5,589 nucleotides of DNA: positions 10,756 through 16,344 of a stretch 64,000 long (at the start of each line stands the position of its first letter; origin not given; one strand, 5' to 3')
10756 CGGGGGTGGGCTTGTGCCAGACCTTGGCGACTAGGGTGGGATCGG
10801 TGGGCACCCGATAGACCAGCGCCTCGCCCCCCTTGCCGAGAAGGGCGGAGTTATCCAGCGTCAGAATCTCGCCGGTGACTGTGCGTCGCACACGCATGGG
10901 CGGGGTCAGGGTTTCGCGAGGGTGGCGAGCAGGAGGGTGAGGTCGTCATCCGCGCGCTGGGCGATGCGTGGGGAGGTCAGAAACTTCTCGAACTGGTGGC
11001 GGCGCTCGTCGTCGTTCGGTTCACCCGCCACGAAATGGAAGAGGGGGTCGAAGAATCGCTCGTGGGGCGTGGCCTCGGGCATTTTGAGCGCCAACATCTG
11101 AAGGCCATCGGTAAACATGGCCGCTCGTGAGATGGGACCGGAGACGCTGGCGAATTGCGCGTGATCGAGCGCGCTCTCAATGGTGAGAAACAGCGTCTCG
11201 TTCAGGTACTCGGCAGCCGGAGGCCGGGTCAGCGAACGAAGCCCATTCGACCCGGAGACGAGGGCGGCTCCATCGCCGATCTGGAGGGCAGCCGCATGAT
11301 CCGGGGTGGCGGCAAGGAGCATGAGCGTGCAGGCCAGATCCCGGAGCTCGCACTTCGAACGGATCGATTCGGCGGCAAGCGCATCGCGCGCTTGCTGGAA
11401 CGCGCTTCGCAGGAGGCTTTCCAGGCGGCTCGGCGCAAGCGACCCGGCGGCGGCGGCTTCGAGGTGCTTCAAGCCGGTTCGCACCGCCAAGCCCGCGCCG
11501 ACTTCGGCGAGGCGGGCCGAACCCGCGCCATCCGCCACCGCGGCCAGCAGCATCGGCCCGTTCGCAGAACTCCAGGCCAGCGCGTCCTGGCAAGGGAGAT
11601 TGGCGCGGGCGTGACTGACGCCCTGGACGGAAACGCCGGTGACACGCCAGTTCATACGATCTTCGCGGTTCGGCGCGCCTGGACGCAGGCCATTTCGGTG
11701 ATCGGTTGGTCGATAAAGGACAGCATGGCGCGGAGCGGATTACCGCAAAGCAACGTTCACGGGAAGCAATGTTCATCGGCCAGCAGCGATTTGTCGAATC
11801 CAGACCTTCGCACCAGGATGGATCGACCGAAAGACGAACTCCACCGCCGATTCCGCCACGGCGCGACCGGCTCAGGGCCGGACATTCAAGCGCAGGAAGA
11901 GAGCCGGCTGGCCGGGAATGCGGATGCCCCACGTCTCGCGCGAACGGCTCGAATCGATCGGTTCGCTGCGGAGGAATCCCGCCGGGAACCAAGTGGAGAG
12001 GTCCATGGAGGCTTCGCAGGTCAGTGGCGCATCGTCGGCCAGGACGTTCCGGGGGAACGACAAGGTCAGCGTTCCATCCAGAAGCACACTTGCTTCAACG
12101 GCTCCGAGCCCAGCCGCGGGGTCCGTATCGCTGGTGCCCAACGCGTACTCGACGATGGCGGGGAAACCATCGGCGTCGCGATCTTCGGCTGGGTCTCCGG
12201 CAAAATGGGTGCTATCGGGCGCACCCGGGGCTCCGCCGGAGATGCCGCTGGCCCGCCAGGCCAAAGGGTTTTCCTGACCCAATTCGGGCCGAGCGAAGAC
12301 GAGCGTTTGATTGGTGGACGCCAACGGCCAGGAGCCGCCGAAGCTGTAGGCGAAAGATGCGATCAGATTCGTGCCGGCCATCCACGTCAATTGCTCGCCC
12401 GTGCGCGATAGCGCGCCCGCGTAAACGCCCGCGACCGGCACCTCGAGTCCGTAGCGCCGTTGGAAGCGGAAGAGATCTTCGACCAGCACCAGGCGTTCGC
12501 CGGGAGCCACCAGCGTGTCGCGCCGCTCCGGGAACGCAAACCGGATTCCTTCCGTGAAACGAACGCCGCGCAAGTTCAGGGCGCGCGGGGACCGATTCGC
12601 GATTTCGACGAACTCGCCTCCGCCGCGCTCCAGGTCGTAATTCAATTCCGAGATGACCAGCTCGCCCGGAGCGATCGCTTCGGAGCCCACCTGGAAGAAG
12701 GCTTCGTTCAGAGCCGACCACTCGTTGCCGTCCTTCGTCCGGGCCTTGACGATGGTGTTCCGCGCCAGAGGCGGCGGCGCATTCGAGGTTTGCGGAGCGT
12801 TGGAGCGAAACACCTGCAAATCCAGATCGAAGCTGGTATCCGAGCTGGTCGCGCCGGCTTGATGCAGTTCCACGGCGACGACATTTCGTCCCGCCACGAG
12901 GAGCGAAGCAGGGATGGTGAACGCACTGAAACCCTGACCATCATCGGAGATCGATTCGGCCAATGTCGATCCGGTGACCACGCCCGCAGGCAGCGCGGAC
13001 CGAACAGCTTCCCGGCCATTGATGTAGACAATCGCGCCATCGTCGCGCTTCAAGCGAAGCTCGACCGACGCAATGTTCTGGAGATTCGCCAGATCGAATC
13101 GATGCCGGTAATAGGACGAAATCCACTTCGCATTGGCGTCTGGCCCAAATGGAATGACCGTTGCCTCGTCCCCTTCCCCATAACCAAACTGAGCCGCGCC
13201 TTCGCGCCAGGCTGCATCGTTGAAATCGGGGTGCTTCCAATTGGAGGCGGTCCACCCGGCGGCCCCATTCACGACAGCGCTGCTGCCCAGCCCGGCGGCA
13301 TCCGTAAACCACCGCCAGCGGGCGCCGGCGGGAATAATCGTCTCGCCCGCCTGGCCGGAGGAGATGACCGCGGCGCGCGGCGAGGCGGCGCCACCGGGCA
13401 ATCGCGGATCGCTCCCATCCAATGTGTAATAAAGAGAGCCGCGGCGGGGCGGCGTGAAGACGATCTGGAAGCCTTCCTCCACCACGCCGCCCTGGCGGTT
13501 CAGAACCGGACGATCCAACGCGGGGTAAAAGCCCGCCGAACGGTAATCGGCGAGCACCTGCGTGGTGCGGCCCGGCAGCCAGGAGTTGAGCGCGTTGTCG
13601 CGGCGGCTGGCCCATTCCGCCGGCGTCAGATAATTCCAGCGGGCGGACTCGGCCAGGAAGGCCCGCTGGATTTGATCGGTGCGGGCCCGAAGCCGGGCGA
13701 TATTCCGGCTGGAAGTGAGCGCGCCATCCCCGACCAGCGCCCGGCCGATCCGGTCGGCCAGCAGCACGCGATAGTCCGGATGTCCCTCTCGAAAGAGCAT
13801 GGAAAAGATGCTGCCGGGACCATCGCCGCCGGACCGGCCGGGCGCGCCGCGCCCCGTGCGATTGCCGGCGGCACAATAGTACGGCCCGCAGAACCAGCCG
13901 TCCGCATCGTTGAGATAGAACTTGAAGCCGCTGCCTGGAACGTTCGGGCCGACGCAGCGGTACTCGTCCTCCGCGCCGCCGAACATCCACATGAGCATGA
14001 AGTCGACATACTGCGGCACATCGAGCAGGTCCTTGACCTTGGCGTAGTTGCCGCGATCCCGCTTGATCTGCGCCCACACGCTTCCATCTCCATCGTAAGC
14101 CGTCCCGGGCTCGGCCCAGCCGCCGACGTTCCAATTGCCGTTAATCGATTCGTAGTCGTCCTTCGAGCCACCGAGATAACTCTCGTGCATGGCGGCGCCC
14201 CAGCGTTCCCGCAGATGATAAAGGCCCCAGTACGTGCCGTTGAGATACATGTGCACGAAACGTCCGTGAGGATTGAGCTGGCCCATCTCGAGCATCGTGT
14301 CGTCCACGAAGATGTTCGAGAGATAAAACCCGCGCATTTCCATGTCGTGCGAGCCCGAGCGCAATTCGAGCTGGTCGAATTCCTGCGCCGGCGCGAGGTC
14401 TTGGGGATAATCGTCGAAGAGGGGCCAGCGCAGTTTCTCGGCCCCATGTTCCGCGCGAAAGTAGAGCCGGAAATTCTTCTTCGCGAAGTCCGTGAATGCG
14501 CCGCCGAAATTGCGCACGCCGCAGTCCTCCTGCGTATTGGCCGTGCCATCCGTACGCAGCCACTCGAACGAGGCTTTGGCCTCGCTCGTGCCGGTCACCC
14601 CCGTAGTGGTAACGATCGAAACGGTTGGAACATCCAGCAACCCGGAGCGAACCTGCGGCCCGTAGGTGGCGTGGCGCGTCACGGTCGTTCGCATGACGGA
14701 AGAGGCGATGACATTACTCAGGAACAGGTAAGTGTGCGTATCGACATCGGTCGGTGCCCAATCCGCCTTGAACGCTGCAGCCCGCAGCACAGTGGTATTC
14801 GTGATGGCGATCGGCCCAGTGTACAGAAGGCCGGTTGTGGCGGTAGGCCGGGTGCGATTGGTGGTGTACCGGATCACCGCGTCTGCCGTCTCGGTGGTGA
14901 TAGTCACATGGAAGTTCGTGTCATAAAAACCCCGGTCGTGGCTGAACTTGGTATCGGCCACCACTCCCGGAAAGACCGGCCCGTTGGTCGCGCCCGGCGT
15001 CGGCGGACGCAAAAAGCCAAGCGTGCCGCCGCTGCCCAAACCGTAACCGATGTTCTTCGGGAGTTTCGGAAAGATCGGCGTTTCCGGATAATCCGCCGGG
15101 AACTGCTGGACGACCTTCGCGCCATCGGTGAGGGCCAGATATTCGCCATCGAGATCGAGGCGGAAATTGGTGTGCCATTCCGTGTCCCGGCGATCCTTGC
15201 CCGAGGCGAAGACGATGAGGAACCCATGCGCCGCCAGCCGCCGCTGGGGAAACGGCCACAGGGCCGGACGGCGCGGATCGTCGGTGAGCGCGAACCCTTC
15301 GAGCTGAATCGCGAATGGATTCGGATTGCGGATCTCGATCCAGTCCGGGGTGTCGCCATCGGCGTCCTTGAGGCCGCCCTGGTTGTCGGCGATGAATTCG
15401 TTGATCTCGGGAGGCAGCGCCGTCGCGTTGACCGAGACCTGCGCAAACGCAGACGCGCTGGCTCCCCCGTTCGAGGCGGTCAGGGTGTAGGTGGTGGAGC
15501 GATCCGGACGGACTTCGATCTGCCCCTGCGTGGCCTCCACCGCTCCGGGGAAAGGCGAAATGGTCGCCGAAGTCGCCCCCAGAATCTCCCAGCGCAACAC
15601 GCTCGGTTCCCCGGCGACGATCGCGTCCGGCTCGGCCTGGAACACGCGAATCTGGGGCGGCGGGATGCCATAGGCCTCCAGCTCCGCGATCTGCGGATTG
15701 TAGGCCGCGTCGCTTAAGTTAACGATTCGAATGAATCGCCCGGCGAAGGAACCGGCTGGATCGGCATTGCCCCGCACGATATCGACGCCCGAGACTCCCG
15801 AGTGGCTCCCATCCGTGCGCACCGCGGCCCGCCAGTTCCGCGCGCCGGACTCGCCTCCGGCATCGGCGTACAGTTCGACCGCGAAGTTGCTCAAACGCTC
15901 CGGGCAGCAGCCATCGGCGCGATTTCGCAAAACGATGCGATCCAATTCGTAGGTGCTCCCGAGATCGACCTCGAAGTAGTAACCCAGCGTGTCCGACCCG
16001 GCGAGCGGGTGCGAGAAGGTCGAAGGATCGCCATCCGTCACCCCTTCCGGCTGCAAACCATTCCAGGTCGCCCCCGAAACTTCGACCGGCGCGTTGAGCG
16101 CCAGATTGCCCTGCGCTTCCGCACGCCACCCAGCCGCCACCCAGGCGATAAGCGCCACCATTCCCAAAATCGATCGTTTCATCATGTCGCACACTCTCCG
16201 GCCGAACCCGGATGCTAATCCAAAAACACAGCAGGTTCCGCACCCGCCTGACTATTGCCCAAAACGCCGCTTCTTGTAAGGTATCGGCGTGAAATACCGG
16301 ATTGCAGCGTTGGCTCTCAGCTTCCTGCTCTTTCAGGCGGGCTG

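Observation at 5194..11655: Four-gene operon PP2C phosphatase / membrane kinase / small TM protein / giant P-loop NTPase: candidate undescribed phospho-regulated, membrane-associated conflict or signalling system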

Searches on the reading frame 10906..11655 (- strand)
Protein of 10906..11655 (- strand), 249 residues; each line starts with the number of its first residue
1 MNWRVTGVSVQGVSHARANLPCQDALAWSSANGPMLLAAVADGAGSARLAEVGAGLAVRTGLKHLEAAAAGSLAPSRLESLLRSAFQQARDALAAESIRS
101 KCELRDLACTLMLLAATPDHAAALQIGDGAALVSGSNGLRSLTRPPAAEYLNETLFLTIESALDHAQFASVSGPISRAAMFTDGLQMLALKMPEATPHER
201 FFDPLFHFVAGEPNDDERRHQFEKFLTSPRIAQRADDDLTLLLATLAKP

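Call 3: search_protein_families(library=pfam, proteins=[window:10906-11655:-], max_evalue=0.01)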
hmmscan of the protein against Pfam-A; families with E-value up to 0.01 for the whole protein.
window:10906-11655:- (249 aa): 1 family
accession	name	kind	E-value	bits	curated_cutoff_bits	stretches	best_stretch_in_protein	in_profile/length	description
PF13672.11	PP2C_2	-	5.6e-46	157.2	24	1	12-226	2-208/209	Protein phosphatase 2C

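Call 4: search_protein_families(library=padloc, proteins=[window:10906-11655:-], max_evalue=0.01)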
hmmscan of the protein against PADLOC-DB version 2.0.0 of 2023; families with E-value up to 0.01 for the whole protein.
window:10906-11655:- (249 aa): 0 families

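Call 9: search_protein_families(library=ncbifam, proteins=[window:10906-11655:-], max_evalue=0.01)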
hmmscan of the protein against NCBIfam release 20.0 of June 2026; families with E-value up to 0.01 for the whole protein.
window:10906-11655:- (249 aa): 1 family
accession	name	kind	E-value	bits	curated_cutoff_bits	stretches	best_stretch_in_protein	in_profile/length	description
NF033484.1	Stp1_PP2C_phos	equivalog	4.9e-08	32.8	230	1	23-144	12-127/232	Stp1/IreP family PP2C-type Ser/Thr phosphatase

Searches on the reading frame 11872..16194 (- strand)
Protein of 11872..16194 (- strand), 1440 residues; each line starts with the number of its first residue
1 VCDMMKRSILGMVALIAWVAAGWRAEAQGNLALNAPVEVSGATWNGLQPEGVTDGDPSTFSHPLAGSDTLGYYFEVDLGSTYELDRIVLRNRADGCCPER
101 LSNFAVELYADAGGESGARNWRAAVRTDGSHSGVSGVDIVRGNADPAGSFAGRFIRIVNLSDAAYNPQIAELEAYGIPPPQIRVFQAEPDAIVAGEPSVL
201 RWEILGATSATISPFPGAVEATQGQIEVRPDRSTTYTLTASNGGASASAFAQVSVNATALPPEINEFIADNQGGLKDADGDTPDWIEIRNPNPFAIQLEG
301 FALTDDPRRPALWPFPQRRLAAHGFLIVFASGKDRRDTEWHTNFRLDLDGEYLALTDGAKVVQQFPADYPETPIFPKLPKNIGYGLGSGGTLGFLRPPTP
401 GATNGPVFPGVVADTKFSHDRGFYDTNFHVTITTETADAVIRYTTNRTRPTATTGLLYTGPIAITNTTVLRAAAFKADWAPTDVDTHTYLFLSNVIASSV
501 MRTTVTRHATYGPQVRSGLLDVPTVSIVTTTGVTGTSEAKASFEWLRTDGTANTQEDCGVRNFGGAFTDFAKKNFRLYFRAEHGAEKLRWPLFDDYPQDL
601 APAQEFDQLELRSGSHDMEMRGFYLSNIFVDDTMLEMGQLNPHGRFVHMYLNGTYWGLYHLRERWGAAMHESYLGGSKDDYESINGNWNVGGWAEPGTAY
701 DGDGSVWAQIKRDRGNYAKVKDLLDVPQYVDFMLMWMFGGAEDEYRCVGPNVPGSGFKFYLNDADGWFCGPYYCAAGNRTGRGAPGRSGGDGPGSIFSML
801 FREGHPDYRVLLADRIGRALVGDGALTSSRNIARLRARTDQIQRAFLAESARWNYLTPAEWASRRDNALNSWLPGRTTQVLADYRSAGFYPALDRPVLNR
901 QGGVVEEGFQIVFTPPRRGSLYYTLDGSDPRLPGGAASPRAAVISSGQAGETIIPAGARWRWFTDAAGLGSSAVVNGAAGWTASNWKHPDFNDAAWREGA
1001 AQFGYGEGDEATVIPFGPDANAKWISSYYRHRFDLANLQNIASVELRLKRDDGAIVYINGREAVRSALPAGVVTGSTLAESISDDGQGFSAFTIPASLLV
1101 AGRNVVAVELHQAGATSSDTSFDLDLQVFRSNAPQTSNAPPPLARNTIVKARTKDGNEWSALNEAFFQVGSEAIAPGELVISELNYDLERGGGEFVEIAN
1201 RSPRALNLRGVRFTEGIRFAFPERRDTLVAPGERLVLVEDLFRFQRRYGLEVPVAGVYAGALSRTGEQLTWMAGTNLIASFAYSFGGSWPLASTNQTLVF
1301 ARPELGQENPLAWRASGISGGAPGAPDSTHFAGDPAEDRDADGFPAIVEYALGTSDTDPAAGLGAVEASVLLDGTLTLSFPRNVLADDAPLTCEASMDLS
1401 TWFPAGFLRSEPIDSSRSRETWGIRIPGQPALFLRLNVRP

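Call 3: search_protein_families(library=pfam, proteins=[window:11872-16194:-], max_evalue=0.01)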
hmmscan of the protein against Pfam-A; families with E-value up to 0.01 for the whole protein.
window:11872-16194:- (1440 aa): 6 families
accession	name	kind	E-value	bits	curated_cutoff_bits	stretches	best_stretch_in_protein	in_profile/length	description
PF13290.12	CHB_HEX_C_1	-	2.9e-18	66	22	1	421-484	3-65/67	Chitobiase/beta-hexosaminidase C-terminal domain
PF00932.25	LTD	-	1.3e-17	64.6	34.3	2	1175-1240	4-70/109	Lamin Tail Domain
PF13287.12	Fn3_assoc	-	5.5e-14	52.4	23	1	430-489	1-59/59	Fn3 associated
PF08757.17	CotH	-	2.1e-11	44.4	23.8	1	561-857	2-299/322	CotH kinase protein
PF22633.2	F5_F8_type_C_2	-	7.9e-10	39.7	27.8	1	52-132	2-72/91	NedA-like, galactose-binding domain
PF00754.31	F5_F8_type_C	-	5.8e-09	36.6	28.2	1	43-164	11-117/127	F5/8 type C domain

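Call 4: search_protein_families(library=padloc, proteins=[window:11872-16194:-], max_evalue=0.01)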
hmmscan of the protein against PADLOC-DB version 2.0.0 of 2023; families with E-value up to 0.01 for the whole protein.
window:11872-16194:- (1440 aa): 0 families

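Call 9: search_protein_families(library=ncbifam, proteins=[window:11872-16194:-], max_evalue=0.01)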
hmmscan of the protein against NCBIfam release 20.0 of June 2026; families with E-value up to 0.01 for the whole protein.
window:11872-16194:- (1440 aa): 0 families
